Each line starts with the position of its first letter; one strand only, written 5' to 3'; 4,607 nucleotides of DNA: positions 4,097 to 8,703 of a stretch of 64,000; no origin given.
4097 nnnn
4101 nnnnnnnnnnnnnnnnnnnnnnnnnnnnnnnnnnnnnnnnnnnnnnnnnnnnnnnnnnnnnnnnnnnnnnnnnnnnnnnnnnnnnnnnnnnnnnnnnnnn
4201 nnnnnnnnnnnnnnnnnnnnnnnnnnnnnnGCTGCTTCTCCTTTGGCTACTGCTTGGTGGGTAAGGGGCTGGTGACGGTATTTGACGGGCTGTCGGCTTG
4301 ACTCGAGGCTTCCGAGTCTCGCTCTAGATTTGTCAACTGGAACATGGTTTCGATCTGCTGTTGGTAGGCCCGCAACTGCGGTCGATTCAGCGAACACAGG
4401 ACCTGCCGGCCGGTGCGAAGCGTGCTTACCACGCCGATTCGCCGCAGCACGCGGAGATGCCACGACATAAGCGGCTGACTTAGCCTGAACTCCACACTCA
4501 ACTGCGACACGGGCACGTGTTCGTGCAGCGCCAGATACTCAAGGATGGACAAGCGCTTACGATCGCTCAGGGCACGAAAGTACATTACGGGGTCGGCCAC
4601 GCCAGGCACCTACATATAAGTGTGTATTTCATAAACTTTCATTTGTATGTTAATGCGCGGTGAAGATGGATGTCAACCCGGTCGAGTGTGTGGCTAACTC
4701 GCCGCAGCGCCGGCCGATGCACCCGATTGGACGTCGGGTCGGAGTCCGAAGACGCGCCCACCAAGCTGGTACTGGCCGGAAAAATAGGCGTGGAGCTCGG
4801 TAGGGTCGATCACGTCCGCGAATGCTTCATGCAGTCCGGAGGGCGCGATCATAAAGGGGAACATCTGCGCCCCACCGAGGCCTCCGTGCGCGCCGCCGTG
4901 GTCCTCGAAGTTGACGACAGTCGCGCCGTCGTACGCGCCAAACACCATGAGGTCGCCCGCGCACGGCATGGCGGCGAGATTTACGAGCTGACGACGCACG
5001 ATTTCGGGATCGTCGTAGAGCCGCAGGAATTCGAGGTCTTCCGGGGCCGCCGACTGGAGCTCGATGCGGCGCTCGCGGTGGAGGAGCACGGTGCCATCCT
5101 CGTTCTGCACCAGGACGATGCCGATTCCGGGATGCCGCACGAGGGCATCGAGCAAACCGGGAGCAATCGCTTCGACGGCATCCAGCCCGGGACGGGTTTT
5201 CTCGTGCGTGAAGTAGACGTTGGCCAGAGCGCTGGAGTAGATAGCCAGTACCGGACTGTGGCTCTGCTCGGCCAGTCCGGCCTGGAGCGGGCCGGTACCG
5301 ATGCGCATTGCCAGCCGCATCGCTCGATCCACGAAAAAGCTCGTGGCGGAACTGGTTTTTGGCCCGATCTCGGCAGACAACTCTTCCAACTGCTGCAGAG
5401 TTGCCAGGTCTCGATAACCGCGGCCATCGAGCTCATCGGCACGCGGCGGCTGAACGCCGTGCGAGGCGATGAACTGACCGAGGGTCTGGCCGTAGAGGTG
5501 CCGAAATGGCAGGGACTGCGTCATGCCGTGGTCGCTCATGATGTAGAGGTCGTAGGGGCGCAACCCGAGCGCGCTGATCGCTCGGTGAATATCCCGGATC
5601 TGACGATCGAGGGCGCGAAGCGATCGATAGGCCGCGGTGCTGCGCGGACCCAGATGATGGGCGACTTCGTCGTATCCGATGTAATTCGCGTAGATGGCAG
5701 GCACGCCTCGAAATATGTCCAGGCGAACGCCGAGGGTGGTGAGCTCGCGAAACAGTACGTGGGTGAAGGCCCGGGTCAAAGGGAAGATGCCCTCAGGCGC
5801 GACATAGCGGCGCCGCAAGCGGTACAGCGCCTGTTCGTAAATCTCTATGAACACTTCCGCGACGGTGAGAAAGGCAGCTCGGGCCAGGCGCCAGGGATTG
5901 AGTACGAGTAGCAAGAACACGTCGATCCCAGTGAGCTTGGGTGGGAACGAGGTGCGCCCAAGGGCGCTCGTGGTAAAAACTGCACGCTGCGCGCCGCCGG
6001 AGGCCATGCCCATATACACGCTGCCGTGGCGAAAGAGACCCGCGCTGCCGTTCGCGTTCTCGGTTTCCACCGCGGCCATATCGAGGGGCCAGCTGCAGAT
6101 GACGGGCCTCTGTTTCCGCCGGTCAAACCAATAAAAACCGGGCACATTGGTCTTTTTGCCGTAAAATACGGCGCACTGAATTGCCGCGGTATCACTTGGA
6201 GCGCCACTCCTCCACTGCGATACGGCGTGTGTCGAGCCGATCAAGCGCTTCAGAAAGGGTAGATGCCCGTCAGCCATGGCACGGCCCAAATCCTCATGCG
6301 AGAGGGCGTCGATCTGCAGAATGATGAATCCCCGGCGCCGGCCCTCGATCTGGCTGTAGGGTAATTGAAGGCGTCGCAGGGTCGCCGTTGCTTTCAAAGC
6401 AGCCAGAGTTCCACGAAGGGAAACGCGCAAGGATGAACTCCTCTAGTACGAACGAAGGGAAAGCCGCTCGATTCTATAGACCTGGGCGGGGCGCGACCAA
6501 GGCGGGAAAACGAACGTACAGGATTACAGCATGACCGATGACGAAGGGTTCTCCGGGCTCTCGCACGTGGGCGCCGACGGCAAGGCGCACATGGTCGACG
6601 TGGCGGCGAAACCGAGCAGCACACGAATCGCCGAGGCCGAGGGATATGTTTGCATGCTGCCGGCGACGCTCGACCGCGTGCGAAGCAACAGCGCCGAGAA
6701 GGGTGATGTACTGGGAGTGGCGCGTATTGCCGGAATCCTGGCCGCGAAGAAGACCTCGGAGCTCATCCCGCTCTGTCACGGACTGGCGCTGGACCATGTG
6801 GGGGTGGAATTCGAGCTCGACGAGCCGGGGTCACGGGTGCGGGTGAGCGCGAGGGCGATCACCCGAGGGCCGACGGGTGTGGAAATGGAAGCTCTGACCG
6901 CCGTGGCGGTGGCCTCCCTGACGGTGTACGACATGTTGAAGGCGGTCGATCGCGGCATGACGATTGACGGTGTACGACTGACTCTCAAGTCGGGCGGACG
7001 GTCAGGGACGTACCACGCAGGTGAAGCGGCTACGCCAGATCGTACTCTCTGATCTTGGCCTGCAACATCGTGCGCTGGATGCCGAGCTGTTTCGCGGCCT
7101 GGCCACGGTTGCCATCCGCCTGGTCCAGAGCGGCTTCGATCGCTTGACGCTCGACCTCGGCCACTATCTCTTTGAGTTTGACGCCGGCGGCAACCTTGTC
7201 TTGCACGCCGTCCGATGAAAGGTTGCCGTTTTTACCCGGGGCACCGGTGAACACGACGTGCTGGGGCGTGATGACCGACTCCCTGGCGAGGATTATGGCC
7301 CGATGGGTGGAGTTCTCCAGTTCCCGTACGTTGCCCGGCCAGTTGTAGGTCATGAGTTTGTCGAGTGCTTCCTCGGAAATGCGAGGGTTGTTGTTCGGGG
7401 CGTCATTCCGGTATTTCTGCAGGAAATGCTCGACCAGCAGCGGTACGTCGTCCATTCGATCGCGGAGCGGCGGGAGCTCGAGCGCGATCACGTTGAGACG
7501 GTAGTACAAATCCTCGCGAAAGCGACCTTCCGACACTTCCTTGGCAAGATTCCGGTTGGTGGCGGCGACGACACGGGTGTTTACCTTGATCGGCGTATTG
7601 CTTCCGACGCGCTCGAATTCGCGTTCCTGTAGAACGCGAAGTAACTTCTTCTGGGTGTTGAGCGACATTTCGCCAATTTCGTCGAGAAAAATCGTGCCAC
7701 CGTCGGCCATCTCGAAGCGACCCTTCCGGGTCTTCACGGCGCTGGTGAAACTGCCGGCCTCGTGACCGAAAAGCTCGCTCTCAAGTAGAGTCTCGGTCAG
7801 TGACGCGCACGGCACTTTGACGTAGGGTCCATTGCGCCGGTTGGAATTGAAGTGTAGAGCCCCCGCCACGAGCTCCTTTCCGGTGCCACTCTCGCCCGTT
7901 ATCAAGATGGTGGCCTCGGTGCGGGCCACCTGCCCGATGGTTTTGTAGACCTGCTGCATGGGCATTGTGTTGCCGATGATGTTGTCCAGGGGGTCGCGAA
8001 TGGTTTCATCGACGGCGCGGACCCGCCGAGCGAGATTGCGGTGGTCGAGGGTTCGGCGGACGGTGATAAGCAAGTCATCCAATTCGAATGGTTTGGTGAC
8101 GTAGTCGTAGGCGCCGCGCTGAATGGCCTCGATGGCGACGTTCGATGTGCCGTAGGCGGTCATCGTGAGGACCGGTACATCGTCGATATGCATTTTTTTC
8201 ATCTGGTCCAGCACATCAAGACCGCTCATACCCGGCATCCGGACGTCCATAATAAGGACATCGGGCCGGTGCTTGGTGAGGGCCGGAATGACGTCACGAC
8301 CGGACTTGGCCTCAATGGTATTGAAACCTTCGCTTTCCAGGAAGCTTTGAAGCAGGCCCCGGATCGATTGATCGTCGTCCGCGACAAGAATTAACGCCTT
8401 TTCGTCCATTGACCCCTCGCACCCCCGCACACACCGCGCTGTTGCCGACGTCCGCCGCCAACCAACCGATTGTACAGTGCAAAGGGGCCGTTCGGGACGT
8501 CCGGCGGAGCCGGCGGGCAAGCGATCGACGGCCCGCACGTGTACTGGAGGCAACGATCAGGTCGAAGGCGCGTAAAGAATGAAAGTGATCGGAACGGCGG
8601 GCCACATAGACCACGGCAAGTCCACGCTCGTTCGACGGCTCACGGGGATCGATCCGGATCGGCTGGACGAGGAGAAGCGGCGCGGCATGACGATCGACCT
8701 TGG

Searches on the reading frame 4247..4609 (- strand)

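Call 76: search_protein_families(library=pfam, proteins=[window:4247-4609:-], max_evalue=0.001)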
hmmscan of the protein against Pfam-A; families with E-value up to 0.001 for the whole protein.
window:4247-4609:- (120 aa): 3 families
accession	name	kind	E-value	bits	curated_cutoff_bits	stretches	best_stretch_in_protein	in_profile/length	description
PF01022.26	HTH_5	-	1.7e-07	31.5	22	1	16-62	1-46/47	Bacterial regulatory protein, arsR family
PF12840.13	HTH_20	-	5.7e-06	26.7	27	1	14-61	1-48/51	Helix-turn-helix domain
PF13412.12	HTH_24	-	0.00011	22.1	21.9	1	16-61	2-47/48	Winged helix-turn-helix DNA-binding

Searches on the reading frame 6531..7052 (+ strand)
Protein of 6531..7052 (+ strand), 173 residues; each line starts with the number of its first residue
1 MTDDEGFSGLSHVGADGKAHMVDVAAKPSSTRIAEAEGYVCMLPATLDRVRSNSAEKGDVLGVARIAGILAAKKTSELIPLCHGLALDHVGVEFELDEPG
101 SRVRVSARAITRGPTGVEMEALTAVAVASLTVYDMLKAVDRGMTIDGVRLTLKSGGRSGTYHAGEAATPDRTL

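Call 10: search_protein_families(library=pfam, proteins=[window:6531-7052:+], max_evalue=0.0001)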
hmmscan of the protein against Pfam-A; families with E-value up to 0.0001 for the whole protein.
window:6531-7052:+ (173 aa): 1 family
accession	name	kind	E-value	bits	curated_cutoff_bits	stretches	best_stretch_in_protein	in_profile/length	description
PF01967.27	MoaC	-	6.8e-53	178.8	27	1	21-156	1-136/136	MoaC family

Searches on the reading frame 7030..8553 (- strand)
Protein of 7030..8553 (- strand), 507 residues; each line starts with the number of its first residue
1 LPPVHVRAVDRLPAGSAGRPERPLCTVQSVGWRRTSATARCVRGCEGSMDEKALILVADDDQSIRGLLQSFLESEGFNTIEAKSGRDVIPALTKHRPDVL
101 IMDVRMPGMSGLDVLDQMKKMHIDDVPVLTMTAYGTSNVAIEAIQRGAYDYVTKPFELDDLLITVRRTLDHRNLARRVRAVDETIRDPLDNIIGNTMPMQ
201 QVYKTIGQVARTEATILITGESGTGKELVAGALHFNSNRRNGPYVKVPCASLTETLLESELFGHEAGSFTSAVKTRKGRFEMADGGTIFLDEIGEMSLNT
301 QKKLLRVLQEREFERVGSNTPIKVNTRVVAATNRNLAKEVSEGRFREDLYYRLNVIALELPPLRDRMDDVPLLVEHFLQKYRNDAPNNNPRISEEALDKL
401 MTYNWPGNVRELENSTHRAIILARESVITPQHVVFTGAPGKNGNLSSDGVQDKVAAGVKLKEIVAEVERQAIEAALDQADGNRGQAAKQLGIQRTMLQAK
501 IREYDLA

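Call 10: search_protein_families(library=pfam, proteins=[window:7030-8553:-], max_evalue=0.0001)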
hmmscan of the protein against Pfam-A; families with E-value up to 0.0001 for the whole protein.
window:7030-8553:- (507 aa): 8 families
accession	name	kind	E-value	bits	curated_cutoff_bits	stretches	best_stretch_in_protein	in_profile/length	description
PF00158.32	Sigma54_activat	-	2.6e-71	239.2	20.2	1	192-358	1-167/168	Sigma-54 interaction domain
PF00072.30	Response_reg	-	3.5e-31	108.1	30.2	1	55-165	1-110/111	Response regulator receiver domain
PF25601.1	AAA_lid_14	-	5.9e-24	84.1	27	1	364-434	1-71/87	AAA+ ATPase lid domain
PF14532.12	Sigma54_activ_2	-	1.1e-21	78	25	1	193-363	1-138/138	Sigma-54 interaction domain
PF02954.25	HTH_8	-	1.9e-12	47.1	22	1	464-504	2-42/42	Bacterial regulatory protein, Fis family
PF07728.20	AAA_5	-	3.2e-10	40.6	22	1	216-338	2-126/139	AAA domain (dynein-related subfamily)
PF18024.7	HTH_50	-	3.3e-06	27.1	27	1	459-506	3-49/50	Helix-turn-helix domain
PF00004.35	AAA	-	3.3e-05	24.8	21.2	1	216-348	1-126/131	ATPase family associated with various cellular activities (AAA)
